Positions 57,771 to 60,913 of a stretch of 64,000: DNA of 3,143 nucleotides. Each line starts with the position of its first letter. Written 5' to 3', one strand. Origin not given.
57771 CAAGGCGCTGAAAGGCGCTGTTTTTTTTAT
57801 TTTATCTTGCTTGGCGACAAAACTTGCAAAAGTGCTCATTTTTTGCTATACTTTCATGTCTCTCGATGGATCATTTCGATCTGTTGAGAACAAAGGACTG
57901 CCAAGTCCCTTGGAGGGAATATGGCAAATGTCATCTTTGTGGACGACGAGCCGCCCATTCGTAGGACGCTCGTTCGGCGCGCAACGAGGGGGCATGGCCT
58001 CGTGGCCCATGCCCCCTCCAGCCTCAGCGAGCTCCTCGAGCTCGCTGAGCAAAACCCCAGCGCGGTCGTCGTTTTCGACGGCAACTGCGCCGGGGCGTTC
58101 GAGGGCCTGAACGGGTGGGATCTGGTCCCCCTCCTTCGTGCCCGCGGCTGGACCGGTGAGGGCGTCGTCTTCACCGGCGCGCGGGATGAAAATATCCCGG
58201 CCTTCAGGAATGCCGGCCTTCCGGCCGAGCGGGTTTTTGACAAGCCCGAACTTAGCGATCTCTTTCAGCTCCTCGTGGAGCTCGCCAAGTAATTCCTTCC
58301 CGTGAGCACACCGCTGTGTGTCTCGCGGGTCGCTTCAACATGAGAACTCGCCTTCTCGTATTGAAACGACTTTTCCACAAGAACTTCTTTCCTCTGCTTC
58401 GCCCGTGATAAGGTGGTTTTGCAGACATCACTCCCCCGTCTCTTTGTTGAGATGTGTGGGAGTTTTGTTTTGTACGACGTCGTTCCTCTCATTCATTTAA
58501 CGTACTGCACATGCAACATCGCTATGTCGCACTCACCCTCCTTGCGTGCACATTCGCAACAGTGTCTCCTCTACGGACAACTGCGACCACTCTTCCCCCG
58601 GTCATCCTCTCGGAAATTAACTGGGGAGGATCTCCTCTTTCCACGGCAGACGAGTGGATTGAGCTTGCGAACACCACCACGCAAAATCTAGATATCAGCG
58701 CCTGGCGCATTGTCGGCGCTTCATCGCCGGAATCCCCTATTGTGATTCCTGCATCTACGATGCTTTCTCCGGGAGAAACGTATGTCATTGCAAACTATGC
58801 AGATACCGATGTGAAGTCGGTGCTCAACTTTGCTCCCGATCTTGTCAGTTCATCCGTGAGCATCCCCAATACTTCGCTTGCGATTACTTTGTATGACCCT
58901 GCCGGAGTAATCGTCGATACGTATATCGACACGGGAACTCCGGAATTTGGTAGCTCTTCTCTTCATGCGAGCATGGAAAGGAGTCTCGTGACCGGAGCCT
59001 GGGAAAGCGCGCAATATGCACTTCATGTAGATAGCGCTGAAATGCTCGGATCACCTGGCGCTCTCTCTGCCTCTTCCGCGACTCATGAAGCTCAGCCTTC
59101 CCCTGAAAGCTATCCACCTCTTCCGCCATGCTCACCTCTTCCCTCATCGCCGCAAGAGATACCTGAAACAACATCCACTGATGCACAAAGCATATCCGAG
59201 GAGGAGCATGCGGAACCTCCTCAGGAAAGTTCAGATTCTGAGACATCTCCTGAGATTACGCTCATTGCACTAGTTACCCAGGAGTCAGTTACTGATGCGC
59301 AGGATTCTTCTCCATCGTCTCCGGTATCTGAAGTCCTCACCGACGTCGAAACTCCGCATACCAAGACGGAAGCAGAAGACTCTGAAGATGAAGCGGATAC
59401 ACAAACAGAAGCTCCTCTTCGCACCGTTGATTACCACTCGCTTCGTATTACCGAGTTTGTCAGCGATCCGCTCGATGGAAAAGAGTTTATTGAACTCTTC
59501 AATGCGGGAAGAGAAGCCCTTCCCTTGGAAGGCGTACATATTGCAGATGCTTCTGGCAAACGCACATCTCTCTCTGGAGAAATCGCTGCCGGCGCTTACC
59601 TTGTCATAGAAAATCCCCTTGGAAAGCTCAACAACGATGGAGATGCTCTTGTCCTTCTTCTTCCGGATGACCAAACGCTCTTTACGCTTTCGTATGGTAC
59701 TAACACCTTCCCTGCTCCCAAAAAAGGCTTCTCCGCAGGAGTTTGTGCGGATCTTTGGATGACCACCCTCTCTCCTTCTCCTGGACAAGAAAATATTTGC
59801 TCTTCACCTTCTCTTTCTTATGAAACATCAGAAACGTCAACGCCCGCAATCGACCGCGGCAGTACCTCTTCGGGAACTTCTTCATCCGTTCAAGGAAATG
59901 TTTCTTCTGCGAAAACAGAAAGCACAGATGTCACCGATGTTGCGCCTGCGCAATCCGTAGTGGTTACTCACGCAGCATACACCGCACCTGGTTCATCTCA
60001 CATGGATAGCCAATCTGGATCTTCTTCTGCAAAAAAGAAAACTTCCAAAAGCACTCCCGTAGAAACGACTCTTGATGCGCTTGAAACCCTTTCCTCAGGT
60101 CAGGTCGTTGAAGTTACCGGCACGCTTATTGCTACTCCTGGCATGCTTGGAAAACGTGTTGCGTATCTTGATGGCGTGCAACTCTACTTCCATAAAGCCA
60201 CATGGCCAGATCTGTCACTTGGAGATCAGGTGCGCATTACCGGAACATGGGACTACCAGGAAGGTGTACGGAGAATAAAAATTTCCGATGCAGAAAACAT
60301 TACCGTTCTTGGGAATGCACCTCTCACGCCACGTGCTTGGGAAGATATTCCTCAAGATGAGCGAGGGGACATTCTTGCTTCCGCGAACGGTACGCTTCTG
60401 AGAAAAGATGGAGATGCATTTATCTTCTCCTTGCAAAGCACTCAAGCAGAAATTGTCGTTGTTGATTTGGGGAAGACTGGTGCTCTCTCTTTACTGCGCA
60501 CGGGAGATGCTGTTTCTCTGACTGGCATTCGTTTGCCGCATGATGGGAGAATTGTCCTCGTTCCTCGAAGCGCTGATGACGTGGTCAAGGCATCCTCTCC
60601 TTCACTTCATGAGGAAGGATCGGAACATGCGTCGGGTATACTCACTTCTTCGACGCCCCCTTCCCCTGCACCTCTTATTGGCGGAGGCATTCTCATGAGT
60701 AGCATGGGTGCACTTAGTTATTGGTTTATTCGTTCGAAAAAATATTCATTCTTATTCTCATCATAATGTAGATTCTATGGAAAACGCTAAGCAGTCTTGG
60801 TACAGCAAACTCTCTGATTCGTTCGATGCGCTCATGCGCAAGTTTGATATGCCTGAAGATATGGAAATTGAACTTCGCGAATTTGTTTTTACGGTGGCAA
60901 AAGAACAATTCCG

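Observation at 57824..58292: Second high-GC island: orphan CheY-like receiver gene behind a canonical low-GC promoter, just downstream of tRNA-Leu(UAG)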

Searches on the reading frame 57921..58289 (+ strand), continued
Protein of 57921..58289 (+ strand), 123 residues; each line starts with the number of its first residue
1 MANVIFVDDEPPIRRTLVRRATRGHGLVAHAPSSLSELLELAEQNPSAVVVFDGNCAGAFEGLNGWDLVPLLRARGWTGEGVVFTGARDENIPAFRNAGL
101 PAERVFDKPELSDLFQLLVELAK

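Call 122: fold_search(model_id=the predicted structure, library=pdb)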
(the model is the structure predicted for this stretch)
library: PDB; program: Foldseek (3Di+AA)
matches with E <= 10: 1429; with E <= 0.001: 5
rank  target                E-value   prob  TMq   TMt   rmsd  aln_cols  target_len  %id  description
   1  4kfc_B                3.4e-04  1.00  0.69  0.42   3.1       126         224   25  Crystal structure of a hyperactive mutant of response regulator KdpE complexed to its promoter DNA (released 2014-02-19)
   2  6zxb_A                4.9e-04  1.00  0.67  0.32   3.1       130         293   19  Diguanylate cyclase DgcR (I-site mutant) in native state (released 2021-03-31)
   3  4kny_B                5.6e-04  1.00  0.68  0.40   3.3       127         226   27  Crystal structure of the response regulator KdpE complexed to DNA in an active-like conformation (released 2014-02-19)
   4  3i5a                  7.1e-04  1.00  0.73  0.32   2.9       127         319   19  Crystal structure of full-length WpsR from Pseudomonas syringae (released 2009-08-18)
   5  3eul_C                7.1e-04  1.00  0.68  0.70   3.3       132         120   16  Structure of the signal receiver domain of the putative response regulator NarL from Mycobacterium tuberculosis (released 2008-11-11)
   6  4l85_A                1.0e-03  1.00  0.66  0.69   3.2       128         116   24  Crystal structure of receiver domain of KdpE D52A mutant from E. coli (released 2014-02-19)
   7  1zh4_A                1.1e-03  1.00  0.64  0.65   3.8       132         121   23  Crystal Structure Of The Mg+2/BeF3-Bound Receiver Domain Of Kdp Potassium Transport System Response Regulator KdpE (released 2005-12-13)
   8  1zh2_A                1.2e-03  1.00  0.64  0.65   3.9       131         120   23  Crystal Structure Of The Calcium-Bound Receiver Domain Of Kdp Potassium Transport System Response Regulator KdpE (released 2005-12-13)
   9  6xvu_A                1.6e-03  1.00  0.61  0.56   4.2       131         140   18  Bacteriophytochrome response regulator from Deinococcus radiodurans (released 2021-06-30)
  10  4kny_A                1.7e-03  1.00  0.71  0.43   3.0       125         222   30  Crystal structure of the response regulator KdpE complexed to DNA in an active-like conformation (released 2014-02-19)
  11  3bre_B                2.2e-03  1.00  0.74  0.31   2.9       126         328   20  Crystal Structure of P.aeruginosa PA3702 (released 2008-04-01)
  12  3h1g                  2.2e-03  1.00  0.64  0.64   3.5       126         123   21  Crystal structure of Chey mutant T84A of helicobacter pylori (released 2010-03-09)
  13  3t6k_A                2.3e-03  1.00  0.68  0.68   3.3       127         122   17  Crystal structure of a putative response regulator (Caur_3799) from Chloroflexus aurantiacus J-10-fl at 1.86 A resolut (released 2011-09-07)
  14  1zh2_B                2.3e-03  1.00  0.66  0.68   3.5       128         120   27  Crystal Structure Of The Calcium-Bound Receiver Domain Of Kdp Potassium Transport System Response Regulator KdpE (released 2005-12-13)
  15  6ww6_B                2.3e-03  1.00  0.66  0.45   3.0       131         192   18  Crystal structure of EutV bound to RNA (released 2021-11-24)
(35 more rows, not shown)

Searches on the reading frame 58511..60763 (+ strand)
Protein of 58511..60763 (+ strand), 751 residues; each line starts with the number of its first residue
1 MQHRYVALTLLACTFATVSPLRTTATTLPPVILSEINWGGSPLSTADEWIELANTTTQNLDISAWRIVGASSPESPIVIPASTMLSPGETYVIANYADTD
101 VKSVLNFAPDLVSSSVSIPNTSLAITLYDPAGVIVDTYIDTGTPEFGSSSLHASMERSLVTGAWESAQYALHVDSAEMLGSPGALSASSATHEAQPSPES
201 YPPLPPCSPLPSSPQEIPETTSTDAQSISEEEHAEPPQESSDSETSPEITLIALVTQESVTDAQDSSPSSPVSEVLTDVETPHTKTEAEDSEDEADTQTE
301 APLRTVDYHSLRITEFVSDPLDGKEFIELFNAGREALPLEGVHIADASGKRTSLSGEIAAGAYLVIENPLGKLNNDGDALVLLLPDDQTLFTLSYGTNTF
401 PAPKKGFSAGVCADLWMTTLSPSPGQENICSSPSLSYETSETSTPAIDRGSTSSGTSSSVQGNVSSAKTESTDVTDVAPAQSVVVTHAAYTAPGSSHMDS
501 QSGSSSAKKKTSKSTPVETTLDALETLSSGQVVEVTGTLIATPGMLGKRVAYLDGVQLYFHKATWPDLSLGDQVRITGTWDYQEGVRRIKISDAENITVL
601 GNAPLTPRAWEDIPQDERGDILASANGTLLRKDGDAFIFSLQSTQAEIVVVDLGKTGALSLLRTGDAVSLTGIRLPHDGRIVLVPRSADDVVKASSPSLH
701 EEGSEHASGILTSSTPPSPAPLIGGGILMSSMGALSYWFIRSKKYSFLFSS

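Call 46: find_homologous_proteins(query=window:58511-60763:+, max_evalue=1e-10)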
Query window:58511-60763:+ (751 aa): 94 proteins with E <= 1e-10 among 8000 candidates.
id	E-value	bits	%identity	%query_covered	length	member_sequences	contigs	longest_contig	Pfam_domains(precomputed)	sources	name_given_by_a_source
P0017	0.0e+0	1573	97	100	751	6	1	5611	PF00932.26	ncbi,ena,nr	ncbi:lamin tail domain-containing protein [bacterium]|nr:lamin tail domain-containing protein [bacte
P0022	7.4e-193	661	47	100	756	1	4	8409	PF00932.26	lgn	-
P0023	3.6e-187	642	45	100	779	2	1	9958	PF00932.26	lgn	-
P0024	3.1e-186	639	46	100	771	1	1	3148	PF00932.26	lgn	-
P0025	4.9e-185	635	45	100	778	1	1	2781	PF00932.26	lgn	-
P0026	7.7e-183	628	46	100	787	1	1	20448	PF00932.26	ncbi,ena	ncbi:MAG: lamin tail domain-containing protein [Patescibacteria group bacterium]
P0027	1.3e-182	627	46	100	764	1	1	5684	PF00932.26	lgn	-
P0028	6.1e-181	622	42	100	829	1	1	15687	PF00932.26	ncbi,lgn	-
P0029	7.2e-181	621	47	100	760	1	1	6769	PF00932.26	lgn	-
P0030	1.0e-177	611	47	100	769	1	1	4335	PF00932.26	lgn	-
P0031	3.0e-173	596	45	100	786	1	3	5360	PF00932.26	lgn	-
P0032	4.3e-172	592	44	100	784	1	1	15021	PF00932.26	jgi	jgi:hypothetical protein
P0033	3.0e-171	589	45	100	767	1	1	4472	PF00932.26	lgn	-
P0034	2.0e-163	564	42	100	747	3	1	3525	PF00932.26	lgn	-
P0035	5.5e-150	519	47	59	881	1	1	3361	PF00932.26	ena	-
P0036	7.4e-132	459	42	18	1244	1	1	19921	PF00932.26,PF18942.6,PF01336.32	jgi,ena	-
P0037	7.5e-121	423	39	60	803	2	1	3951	PF00932.26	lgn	-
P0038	1.1e-105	373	36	25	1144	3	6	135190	PF00932.26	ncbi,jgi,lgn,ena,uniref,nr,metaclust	ncbi:TPA: hypothetical protein DDZ06_00425 [Candidatus Uhrbacteria bacterium]|uniref:Polymorphic mem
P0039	6.7e-105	370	27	53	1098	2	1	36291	PF00932.26,PF01336.32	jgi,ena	-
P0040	1.9e-97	346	31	55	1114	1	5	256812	PF00932.26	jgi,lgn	jgi:hypothetical protein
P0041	3.1e-97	345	32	57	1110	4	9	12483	PF00932.26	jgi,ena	-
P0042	1.2e-90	323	38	55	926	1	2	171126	PF00932.26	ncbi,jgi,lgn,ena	ncbi:MAG: lamin tail domain-containing protein [Patescibacteria group bacterium]|jgi:hypothetical pr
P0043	1.4e-90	323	37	56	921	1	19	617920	PF00932.26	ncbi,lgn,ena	-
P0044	1.6e-90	323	34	99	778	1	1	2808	PF00932.26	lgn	-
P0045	7.5e-89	317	34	99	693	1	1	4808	PF00932.26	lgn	-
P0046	9.5e-87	310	36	55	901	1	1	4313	PF00932.26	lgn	-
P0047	5.1e-86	308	34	55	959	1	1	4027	PF00932.26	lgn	-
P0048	2.0e-85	306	36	56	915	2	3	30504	PF00932.26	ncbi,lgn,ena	-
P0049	7.7e-85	304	34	100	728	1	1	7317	PF00932.26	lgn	-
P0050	4.4e-84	301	33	99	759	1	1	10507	PF00932.26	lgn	-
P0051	9.3e-84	300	35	61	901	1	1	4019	PF00932.26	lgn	-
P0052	2.1e-83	299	30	58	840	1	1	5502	PF00932.26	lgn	-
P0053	3.9e-83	298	36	56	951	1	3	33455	PF00932.26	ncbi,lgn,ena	ncbi:MAG: lamin tail domain-containing protein [Patescibacteria group bacterium]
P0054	5.6e-83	298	27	76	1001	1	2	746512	PF00932.26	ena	-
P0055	1.2e-82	297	31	58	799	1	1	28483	PF00932.26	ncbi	-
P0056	1.8e-82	296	27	53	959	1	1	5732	PF00932.26,PF18942.6,PF01336.32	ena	-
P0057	2.0e-82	296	31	99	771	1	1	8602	PF00932.26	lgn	-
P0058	2.9e-82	295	33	56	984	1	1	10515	PF00932.26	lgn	-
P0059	3.2e-82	295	36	56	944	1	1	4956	PF00932.26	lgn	-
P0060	3.3e-82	295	32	99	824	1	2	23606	PF00932.26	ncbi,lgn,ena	-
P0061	3.3e-82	295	32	99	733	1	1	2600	PF00932.26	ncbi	-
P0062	1.0e-81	294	42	54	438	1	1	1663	PF00932.26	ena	-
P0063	4.9e-81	291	36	55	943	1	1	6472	PF00932.26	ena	-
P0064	9.3e-81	290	34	57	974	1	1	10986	PF00932.26,PF01336.32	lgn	-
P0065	1.1e-80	290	36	25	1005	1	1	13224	PF00932.26,PF18942.6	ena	-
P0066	6.9e-80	288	34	56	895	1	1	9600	PF00932.26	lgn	-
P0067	1.8e-79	286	26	95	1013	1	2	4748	PF00932.26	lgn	-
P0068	5.7e-78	281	43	25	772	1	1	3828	PF00932.26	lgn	-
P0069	1.5e-77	280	42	27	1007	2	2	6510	PF00932.26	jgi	-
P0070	2.5e-76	276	29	99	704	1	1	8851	PF00932.26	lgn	-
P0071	3.4e-76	275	42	24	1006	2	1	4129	PF00932.26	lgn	-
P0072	3.2e-75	272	34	54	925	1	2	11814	PF00932.26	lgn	-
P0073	5.8e-75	271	32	100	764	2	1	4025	PF00932.26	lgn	-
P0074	1.3e-74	270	34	55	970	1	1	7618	PF00932.26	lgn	-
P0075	1.9e-73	266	44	24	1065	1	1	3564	PF00932.26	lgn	-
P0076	2.7e-73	266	31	58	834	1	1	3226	PF00932.26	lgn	-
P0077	1.2e-71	260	31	61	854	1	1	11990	PF00932.26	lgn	-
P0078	1.9e-71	260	36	21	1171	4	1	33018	PF00801.27,PF00932.26,PF01336.32,PF18911.7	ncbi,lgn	ncbi:MAG: lamin tail domain-containing protein [Patescibacteria group bacterium]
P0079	2.0e-70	256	30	92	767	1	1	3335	PF00932.26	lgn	-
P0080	6.6e-70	255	31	100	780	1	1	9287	PF00932.26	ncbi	-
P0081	7.8e-70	254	40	33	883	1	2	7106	PF00932.26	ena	-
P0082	5.5e-69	251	30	57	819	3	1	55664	PF00932.26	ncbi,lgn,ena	-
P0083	5.7e-69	251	45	25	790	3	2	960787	PF00932.26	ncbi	-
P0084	2.3e-68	249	30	65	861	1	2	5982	PF00932.26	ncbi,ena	-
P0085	3.9e-68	249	47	22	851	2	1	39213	PF00932.26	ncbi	-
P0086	4.6e-68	248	30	56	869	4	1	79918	PF00932.26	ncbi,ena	-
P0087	2.5e-66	243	33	53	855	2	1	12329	PF00932.26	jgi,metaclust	metaclust:\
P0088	5.0e-66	242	36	36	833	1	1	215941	PF00932.26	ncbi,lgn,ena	-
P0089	1.6e-65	240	32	53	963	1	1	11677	PF00932.26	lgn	-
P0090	2.0e-65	240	43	23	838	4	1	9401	PF00932.26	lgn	-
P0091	3.7e-65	239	30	92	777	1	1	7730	PF00932.26,PF01336.32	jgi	jgi:hypothetical protein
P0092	5.4e-64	235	32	64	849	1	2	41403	PF00932.26,PF01336.32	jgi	jgi:DNA/RNA endonuclease YhcR with UshA esterase domain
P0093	4.6e-63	232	31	53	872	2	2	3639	PF00932.26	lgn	-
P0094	8.6e-60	221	40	20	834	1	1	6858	PF00932.26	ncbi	-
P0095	3.7e-59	219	34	25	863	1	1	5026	PF00932.26,PF01336.32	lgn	-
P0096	1.2e-56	211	30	57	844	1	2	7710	PF00932.26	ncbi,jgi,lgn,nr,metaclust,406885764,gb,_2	ncbi:MAG: nucleic acid binding, OB-fold, tRNA/helicase-type [uncultured bacterium]|nr:MAG: nucleic a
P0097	1.1e-55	207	32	54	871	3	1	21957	PF00932.26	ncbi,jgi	jgi:DNA/RNA endonuclease YhcR with UshA esterase domain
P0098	1.3e-55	207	32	39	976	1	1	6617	PF00932.26,PF01336.32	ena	-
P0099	2.8e-50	190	32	77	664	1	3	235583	PF00932.26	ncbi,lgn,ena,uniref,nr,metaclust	ncbi:hypothetical protein A2856_00670 [Candidatus Uhrbacteria bacterium RIFCSPHIGHO2_01_FULL_63_20]|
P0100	1.4e-49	187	33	50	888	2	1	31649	PF00932.26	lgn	-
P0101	9.7e-48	181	33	51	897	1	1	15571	PF00932.26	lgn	-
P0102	1.9e-45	174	35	51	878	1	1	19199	PF00932.26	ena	-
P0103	3.6e-45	173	36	25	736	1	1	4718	PF00932.26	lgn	-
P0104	1.1e-44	171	29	60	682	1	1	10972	PF00932.26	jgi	jgi:hypothetical protein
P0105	6.3e-42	162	29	52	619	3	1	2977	PF00932.26,PF01336.32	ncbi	ncbi:MAG: lamin tail domain-containing protein, partial [Candidatus Uhrbacteria bacterium]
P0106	1.1e-40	158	41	12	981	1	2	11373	PF00801.27,PF00932.26,PF01336.32,PF18911.7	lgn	-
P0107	2.8e-38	150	29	60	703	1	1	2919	PF00932.26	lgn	-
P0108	3.9e-38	150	37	17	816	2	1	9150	PF00932.26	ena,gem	-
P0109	3.7e-35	140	35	48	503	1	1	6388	PF00932.26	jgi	jgi:Lamin Tail Domain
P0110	3.6e-31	126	36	16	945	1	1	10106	PF00801.27,PF00932.26,PF01336.32,PF18911.7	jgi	-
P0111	6.0e-31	126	37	20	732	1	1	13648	PF00801.27,PF00932.26,PF01336.32,PF18911.7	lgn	-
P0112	1.1e-30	125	34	21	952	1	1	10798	PF00932.26,PF18942.6,PF01336.32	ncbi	-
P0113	1.4e-20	92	33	18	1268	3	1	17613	PF00932.26,PF01336.32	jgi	jgi:hypothetical protein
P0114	6.7e-16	76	41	11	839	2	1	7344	PF00801.27,PF00932.26,PF18911.7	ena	-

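Call 47: find_encoding_contigs(protein=P0026, flank=5000, max_places=4)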
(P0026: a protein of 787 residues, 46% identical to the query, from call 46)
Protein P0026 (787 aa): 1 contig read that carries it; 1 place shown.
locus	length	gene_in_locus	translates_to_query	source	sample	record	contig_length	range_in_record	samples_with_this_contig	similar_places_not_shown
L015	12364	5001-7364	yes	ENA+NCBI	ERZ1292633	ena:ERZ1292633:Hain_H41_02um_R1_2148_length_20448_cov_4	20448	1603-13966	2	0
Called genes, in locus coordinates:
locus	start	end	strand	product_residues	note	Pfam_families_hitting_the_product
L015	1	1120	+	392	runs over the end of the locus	-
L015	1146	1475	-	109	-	-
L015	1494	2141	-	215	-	PF00106:adh_short, PF13561:adh_short_C2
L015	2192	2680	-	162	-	PF00293:NUDIX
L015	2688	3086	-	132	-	PF00293:NUDIX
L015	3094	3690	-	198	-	PF06821:Ser_hydrolase, PF12697:Abhydrolase_6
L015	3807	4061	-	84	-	PF07866:DUF1653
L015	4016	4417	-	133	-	-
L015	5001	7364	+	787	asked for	PF00932:LTD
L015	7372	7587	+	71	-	-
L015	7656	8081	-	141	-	PF08570:DUF1761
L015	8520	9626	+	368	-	PF09587:PGA_cap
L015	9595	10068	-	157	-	PF00293:NUDIX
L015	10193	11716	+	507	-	PF01381:HTH_3, PF13443:HTH_26 (weak), PF13560:HTH_31, PF00275:EPSP_synthase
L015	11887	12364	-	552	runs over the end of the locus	PF04326:SLFN_AlbA_2, PF13749:HATPase_c_4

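Call 48: find_encoding_contigs(protein=P0028, flank=5000, max_places=4)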
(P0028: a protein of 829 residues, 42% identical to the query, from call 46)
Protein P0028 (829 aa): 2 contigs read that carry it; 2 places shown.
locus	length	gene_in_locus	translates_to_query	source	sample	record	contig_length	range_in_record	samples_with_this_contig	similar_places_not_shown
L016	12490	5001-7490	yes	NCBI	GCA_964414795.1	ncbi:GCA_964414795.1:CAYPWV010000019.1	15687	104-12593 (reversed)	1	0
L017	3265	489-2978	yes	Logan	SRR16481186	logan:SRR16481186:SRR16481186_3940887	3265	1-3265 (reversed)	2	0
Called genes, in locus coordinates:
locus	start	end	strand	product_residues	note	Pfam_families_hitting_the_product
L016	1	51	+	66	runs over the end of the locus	-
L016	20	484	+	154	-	-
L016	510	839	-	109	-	PF03819:MazG (faint)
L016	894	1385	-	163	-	PF00293:NUDIX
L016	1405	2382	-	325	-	PF00226:DnaJ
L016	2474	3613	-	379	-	PF01637:ATPase_2 (weak), PF13173:AAA_14, PF13401:AAA_22 (faint), PF13635:DUF4143, PF08279:HTH_11 (weak)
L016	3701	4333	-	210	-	PF00561:Abhydrolase_1 (faint), PF06821:Ser_hydrolase, PF12697:Abhydrolase_6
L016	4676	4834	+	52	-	-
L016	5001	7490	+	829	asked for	PF00932:LTD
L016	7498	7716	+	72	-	-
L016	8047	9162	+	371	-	PF09587:PGA_cap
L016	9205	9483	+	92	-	PF04221:RelB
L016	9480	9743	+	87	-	PF15738:YafQ_toxin, PF15781:ParE-like_toxin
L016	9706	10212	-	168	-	PF00293:NUDIX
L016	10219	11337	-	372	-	PF06690:HcgC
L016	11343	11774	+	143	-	-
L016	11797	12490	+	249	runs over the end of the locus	-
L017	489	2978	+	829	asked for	PF00932:LTD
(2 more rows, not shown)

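Call 49: find_encoding_contigs(protein=P0032, flank=5000, max_places=4)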
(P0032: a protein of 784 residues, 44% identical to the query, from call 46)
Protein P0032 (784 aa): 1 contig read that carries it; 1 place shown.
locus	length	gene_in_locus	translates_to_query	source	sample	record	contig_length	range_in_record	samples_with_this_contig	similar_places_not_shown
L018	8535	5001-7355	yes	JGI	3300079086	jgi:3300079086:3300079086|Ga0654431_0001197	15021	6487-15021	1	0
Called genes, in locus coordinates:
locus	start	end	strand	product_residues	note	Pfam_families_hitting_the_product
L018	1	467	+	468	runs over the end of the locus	PF01546:Peptidase_M20, PF07687:M20_dimer (weak)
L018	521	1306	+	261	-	-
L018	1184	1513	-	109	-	-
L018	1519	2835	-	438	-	PF13175:AAA_15 (weak), PF13304:AAA_21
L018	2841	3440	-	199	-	PF00561:Abhydrolase_1 (faint), PF05728:UPF0227 (faint), PF06821:Ser_hydrolase, PF12697:Abhydrolase_6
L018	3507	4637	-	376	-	PF07787:TMEM43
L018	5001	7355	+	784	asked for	PF00932:LTD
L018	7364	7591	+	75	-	-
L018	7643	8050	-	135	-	PF00903:Glyoxalase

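Call 83: find_encoding_contigs(protein=P0022, flank=4000, max_places=6)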
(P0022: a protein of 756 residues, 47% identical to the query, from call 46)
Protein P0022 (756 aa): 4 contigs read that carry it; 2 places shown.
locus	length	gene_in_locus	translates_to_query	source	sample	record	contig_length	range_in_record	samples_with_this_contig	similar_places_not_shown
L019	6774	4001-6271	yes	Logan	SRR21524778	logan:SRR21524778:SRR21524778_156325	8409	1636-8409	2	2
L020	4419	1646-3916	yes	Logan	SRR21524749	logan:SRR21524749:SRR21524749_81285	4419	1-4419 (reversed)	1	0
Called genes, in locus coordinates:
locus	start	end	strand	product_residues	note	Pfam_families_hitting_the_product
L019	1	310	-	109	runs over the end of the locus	-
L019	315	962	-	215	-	PF00106:adh_short, PF13561:adh_short_C2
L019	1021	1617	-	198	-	PF00561:Abhydrolase_1 (faint), PF05728:UPF0227 (faint), PF06821:Ser_hydrolase, PF12697:Abhydrolase_6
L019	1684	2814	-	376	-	PF07787:TMEM43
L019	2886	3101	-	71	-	PF07866:DUF1653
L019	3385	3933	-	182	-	-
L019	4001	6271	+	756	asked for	PF00932:LTD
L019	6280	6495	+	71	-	-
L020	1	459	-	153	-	?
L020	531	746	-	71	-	PF07866:DUF1653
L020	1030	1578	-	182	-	-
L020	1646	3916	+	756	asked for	PF00932:LTD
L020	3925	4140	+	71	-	-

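Call 84: find_encoding_contigs(protein=P0023, flank=4000, max_places=4)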
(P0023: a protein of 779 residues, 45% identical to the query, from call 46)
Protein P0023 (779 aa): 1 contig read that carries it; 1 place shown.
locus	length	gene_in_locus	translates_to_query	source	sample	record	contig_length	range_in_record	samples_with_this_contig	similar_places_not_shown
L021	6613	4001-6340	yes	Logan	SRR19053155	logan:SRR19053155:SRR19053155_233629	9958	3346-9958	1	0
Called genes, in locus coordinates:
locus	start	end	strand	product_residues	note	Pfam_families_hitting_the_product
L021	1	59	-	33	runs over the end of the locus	-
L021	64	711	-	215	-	PF00106:adh_short, PF08659:KR (weak), PF13561:adh_short_C2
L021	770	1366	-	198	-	PF00561:Abhydrolase_1 (faint), PF05728:UPF0227 (faint), PF06821:Ser_hydrolase, PF12697:Abhydrolase_6 (weak)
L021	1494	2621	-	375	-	PF07787:TMEM43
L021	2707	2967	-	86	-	PF07866:DUF1653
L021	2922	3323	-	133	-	-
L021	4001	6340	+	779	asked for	PF00932:LTD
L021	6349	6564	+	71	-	-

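Call 88: find_encoding_contigs(protein=P0029, flank=4500, max_places=6)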
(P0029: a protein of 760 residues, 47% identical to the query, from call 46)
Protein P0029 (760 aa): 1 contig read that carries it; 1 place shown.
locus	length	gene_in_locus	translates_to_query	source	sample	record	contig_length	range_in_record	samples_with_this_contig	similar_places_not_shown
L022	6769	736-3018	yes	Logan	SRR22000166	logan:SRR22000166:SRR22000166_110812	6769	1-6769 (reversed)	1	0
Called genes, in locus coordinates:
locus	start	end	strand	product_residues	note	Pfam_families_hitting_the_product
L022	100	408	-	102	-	-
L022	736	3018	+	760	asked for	PF00932:LTD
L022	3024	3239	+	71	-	-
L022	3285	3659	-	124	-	PF00903:Glyoxalase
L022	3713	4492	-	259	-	PF01978:TrmB, PF03965:Penicillinase_R (faint)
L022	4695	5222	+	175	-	-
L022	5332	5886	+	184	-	-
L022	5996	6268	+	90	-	-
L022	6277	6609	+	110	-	-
